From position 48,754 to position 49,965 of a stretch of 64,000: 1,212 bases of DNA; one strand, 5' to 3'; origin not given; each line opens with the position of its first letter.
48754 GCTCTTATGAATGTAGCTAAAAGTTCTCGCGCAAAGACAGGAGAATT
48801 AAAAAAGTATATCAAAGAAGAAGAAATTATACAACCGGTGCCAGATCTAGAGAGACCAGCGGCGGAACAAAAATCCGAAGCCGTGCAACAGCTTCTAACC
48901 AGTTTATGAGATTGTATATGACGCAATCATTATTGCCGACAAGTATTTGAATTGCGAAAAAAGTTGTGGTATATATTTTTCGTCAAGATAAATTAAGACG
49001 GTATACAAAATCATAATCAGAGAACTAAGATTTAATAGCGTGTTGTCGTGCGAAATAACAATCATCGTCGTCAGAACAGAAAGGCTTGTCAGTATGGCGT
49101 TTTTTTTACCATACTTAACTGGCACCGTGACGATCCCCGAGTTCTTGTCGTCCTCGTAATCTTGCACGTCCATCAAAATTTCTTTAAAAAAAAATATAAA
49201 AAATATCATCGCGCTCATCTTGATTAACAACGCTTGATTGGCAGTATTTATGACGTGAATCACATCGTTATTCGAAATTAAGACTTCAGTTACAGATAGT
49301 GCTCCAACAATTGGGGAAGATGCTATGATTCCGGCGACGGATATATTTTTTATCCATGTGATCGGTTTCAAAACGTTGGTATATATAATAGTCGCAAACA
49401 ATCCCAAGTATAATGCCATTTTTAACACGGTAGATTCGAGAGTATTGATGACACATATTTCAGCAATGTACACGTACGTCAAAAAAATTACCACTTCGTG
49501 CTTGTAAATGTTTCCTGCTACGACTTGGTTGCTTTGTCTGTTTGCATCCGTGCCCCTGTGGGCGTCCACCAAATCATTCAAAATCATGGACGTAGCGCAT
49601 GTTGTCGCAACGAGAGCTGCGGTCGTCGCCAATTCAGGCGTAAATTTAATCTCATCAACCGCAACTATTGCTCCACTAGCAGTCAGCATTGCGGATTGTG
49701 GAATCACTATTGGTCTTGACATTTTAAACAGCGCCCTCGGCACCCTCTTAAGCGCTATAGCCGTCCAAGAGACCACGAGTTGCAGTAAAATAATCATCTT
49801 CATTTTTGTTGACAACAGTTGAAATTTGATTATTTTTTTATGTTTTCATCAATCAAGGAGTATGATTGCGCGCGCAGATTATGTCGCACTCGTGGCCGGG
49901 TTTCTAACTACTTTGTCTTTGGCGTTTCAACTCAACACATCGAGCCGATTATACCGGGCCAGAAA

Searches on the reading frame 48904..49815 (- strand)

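Call 33: search_protein_families(library=pfam, proteins=[window:48904-49815:-], max_evalue=0.001)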
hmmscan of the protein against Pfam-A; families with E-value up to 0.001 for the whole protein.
window:48904-49815:- (303 aa): 1 family
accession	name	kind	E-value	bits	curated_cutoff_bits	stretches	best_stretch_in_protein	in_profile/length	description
PF01040.23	UbiA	-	1.1e-24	87.6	34.2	1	44-272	4-214/250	UbiA prenyltransferase family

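Call 52: search_protein_families(library=ncbifam, proteins=[window:48904-49815:-], max_evalue=0.00001)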
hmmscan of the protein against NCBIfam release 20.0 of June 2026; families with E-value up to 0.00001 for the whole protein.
window:48904-49815:- (303 aa): 7 families
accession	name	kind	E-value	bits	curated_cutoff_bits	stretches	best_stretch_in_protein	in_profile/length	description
NF009522.0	PRK12883.1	equivalog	1.3e-15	57.6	353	1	27-278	4-233/279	geranylgeranylglycerol-phosphate geranylgeranyltransferase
NF009523.0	PRK12884.1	equivalog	5.7e-15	55.2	269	1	43-276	21-233/279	prenyltransferase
NF009521.0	PRK12882.1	equivalog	6.9e-15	55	296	1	27-275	6-235/280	geranylgeranylglycerol-phosphate geranylgeranyltransferase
TIGR01475.1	ubiA_other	subfamily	7.9e-12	45.2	180.8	1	45-275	21-242/282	UbiA-like polyprenyltransferase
NF009524.0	PRK12886.1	equivalog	2.5e-08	33.6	387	1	47-277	29-245/291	prenyltransferase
NF009512.0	PRK12872.1-1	equivalog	9.6e-08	31.9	278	1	44-279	27-267/303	geranylgeranylglycerol-phosphate geranylgeranyltransferase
NF009526.0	PRK12888.1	equivalog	4.8e-06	26.2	364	1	42-253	34-230/301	4-hydroxybenzoate octaprenyltransferase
